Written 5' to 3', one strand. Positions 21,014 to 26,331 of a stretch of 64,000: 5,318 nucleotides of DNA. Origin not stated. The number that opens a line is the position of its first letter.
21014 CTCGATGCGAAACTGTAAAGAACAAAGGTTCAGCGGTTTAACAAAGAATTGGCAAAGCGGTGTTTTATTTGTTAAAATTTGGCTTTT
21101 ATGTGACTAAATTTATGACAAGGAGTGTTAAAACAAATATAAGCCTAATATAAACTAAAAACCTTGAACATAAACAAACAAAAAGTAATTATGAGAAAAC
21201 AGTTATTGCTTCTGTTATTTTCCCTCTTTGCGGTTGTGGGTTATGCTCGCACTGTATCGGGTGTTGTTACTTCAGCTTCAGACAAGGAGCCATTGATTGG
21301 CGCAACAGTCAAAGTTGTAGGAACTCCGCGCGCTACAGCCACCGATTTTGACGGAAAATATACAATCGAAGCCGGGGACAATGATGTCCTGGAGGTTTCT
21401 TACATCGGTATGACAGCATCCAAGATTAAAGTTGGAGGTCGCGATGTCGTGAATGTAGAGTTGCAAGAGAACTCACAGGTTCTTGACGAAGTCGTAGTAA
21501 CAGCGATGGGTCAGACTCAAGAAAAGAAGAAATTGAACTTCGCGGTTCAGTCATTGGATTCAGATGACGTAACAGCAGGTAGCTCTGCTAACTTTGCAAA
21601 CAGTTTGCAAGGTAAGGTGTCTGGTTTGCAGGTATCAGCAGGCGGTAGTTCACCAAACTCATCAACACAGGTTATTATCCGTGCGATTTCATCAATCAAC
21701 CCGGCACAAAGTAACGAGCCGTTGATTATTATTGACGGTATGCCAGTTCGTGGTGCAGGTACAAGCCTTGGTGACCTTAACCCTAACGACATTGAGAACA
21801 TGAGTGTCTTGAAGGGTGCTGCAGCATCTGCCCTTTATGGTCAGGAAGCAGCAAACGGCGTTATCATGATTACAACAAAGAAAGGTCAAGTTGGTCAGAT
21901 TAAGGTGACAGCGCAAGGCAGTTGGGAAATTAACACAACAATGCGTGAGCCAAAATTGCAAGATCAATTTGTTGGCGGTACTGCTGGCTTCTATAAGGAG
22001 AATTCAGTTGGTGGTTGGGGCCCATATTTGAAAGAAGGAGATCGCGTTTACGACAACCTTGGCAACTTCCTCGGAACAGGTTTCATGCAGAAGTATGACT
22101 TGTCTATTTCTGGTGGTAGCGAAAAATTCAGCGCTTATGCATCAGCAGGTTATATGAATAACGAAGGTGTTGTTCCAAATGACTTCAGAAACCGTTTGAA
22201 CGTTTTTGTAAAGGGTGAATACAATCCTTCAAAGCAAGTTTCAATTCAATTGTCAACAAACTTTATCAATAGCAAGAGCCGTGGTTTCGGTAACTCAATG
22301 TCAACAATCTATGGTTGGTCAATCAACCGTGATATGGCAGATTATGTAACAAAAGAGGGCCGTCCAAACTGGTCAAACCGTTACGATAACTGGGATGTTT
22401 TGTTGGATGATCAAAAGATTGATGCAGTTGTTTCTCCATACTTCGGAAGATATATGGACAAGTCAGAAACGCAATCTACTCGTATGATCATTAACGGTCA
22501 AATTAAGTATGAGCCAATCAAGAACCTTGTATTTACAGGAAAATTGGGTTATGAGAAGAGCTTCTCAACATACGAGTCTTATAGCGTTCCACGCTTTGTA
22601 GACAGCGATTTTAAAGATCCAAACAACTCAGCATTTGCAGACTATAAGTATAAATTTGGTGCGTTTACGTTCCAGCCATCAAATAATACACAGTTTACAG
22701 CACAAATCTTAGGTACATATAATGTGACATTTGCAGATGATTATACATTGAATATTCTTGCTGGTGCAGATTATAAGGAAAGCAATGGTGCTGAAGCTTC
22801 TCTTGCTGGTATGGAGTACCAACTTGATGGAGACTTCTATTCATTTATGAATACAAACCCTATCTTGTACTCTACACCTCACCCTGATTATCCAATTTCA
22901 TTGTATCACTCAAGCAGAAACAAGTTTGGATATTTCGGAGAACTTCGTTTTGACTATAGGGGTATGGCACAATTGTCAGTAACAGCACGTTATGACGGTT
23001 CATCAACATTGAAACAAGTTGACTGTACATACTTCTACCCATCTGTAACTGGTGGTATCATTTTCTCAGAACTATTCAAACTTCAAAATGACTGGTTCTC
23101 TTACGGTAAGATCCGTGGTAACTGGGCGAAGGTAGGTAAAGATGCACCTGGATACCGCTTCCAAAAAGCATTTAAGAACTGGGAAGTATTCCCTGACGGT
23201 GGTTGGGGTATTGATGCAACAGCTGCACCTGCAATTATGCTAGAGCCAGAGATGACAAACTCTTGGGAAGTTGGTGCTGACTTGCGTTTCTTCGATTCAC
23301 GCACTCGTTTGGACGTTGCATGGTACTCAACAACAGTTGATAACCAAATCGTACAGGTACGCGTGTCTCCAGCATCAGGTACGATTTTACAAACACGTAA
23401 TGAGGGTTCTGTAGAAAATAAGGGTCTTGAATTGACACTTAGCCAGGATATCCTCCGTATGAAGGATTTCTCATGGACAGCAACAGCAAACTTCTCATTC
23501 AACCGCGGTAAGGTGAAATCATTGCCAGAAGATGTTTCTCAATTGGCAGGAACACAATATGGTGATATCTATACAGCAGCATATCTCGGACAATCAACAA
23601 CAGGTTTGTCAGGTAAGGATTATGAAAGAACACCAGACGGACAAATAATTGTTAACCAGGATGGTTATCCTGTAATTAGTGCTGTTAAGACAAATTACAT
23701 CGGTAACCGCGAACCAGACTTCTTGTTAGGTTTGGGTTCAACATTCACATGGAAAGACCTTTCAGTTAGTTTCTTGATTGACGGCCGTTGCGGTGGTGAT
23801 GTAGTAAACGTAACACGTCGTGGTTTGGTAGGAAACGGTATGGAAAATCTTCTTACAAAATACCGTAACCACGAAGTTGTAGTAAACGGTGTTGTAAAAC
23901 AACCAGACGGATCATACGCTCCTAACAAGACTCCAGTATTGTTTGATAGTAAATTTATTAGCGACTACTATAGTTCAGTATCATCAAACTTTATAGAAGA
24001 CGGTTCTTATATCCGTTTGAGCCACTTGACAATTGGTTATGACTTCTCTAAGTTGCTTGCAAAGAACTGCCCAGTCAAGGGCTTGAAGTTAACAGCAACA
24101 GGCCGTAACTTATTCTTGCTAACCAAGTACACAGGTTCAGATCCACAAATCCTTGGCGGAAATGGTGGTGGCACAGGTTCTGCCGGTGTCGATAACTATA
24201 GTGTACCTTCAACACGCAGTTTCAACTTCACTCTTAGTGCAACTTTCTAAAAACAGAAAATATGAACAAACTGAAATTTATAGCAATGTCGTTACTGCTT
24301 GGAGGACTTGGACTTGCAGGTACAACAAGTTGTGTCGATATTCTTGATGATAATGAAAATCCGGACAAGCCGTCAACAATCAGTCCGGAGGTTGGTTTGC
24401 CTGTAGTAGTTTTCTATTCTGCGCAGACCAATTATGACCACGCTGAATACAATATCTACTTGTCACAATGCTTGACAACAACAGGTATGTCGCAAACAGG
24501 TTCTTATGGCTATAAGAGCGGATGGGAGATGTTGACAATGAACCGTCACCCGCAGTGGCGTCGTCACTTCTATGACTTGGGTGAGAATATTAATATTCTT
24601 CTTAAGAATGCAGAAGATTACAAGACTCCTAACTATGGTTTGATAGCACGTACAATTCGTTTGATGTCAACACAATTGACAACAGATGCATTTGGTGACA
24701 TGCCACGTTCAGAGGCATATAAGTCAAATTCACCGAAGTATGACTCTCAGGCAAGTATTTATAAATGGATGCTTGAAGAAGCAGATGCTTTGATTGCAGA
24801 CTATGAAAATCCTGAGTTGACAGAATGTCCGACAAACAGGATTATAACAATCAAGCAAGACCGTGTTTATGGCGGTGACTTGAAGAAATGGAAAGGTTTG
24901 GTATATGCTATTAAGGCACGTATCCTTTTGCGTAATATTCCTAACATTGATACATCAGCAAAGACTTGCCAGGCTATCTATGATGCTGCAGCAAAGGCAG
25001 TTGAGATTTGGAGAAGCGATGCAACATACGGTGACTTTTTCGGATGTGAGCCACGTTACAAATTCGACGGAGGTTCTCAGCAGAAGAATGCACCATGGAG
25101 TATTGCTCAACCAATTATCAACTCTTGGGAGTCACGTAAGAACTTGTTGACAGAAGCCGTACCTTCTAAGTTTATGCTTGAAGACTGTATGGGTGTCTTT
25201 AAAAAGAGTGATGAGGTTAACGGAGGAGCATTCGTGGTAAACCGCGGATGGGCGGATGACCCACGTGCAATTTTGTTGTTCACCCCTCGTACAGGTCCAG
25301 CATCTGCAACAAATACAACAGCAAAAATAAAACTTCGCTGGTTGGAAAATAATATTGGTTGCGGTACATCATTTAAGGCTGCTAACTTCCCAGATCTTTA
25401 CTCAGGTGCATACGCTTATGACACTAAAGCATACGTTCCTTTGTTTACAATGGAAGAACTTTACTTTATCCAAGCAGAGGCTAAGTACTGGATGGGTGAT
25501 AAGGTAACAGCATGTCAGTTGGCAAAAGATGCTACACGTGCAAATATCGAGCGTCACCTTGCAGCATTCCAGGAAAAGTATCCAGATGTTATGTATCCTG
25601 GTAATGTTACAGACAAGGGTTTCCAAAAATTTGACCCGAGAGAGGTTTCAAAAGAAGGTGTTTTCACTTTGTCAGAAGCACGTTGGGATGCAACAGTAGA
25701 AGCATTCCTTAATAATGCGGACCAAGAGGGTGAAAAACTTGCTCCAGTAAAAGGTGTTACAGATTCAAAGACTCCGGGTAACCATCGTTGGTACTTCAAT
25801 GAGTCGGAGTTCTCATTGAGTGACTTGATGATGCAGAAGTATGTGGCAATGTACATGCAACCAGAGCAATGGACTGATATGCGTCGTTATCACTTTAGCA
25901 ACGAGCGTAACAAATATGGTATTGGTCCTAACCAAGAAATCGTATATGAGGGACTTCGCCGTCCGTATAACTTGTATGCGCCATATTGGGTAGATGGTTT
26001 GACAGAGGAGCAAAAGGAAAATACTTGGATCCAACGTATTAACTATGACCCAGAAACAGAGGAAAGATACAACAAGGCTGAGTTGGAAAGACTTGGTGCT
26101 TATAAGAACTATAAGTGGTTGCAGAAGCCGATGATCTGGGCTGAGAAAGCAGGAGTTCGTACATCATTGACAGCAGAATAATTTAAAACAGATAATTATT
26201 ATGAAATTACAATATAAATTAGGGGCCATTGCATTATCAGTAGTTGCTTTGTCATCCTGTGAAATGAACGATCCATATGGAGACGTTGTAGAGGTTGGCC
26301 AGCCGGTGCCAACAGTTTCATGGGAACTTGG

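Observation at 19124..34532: Sus-like locus whose only enzymes are three GHL10-family proteins exported by the type IX secretion system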

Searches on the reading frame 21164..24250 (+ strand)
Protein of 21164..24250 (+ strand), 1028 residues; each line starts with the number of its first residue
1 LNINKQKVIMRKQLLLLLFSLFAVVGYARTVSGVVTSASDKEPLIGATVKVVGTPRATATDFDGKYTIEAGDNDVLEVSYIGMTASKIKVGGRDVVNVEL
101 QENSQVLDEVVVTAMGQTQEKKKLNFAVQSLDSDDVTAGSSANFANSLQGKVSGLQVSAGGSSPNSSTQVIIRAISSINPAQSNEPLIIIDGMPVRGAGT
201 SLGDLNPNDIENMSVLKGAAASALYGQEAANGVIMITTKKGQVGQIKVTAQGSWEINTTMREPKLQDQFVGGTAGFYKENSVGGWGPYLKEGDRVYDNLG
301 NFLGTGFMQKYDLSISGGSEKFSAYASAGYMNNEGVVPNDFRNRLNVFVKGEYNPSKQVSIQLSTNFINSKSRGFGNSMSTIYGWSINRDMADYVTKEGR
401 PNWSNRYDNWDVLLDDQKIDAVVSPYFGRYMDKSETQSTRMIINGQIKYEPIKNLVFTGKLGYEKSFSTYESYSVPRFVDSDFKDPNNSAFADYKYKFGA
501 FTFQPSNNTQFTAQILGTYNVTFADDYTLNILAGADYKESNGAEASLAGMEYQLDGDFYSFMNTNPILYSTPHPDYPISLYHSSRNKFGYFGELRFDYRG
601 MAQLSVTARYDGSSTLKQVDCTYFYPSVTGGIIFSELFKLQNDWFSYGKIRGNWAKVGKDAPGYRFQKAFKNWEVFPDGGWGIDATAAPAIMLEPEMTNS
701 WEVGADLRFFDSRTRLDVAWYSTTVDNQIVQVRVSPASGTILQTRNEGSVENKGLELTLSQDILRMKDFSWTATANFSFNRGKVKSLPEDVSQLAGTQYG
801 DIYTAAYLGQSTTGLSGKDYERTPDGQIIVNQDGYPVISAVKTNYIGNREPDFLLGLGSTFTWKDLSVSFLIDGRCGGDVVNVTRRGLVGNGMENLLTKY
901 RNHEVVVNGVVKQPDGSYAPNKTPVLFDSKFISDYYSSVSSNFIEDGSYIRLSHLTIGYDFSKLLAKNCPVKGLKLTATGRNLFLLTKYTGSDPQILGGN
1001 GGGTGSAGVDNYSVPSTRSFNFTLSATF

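Call 3: search_protein_families(library=pfam, proteins=[window:21164-24250:+], max_evalue=0.01)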
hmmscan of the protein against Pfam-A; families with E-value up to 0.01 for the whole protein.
window:21164-24250:+ (1028 aa): 4 families
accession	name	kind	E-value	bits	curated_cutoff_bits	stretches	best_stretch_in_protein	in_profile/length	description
PF00593.30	TonB_dep_Rec_b-barrel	-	6.9e-19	69.5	27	1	477-870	50-421/436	TonB dependent receptor-like, beta-barrel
PF07715.20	Plug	-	9.3e-17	61.9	23.9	1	121-233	2-107/107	TonB-dependent Receptor Plug Domain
PF13715.12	CarbopepD_reg_2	-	5.9e-15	55.5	32.2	1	31-112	1-88/88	CarboxypepD_reg-like domain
PF13620.12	CarboxypepD_reg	-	5.8e-08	33.4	32.3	1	30-100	1-81/82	Carboxypeptidase regulatory-like domain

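Call 12: search_protein_families(library=ncbifam, proteins=[window:21164-24250:+], max_evalue=0.01)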
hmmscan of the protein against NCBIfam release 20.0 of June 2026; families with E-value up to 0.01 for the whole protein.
window:21164-24250:+ (1028 aa): 5 families
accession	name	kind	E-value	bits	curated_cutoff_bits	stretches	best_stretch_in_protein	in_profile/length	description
TIGR04056.1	OMP_RagA_SusC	subfamily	2.4e-197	658.4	368.25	1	29-1028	1-981/981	SusC/RagA family TonB-linked outer membrane protein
TIGR04057.1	SusC_RagA_signa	signature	1e-16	60.4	46.2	1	209-239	1-31/31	SusC/RagA subfamily TonB-dependent outer membrane receptor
TIGR01779.1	TonB-B12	equivalog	3.9e-10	38.9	599.7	1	100-247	21-162/614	TonB-dependent vitamin B12 receptor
NF053590.1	TonB_dep_TOL0244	equivalog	0.0015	17.2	645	1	107-247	10-148/604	TOL_0244 family TonB-dependent receptor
NF053692.1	BamP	equivalog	0.0038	16.7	230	0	47-123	41-121/251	BamP family beta-barrel-assembly machinery protein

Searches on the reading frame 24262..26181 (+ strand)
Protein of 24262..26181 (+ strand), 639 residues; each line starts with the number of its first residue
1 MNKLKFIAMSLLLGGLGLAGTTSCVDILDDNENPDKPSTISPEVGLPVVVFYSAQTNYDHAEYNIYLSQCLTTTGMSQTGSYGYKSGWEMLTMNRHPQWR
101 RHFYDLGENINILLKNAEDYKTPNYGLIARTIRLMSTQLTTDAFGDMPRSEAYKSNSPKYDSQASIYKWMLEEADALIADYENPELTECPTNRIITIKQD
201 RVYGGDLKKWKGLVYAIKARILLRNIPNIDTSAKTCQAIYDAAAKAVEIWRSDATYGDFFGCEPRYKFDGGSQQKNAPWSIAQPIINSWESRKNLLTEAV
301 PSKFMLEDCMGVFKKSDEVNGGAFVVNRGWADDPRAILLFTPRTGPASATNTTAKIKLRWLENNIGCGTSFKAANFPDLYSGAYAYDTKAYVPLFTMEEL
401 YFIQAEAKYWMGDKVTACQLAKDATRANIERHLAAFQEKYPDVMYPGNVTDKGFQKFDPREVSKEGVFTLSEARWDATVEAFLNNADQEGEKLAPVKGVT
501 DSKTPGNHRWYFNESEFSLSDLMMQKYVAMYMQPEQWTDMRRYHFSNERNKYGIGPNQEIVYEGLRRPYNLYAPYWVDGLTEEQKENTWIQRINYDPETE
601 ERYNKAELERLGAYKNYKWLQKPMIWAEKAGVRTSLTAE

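Call 3: search_protein_families(library=pfam, proteins=[window:24262-26181:+], max_evalue=0.01)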
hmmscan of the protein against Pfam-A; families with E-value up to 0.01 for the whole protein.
window:24262-26181:+ (639 aa): 2 families
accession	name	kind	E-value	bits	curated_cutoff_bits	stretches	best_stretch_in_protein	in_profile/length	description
PF12771.13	SusD-like_2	-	2.4e-24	86.4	27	1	55-241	22-201/415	Starch-binding associating with outer membrane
PF12741.13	SusD-like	-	6.7e-19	68.7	27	2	58-230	48-210/495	Susd and RagB outer membrane lipoprotein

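Call 12: search_protein_families(library=ncbifam, proteins=[window:24262-26181:+], max_evalue=0.01)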
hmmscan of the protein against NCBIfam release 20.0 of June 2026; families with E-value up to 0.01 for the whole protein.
window:24262-26181:+ (639 aa): 1 family
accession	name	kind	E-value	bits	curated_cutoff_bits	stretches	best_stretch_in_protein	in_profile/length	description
NF033071.0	SusD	exception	0.00038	18.8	725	0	391-432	438-480/558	starch-binding outer membrane lipoprotein SusD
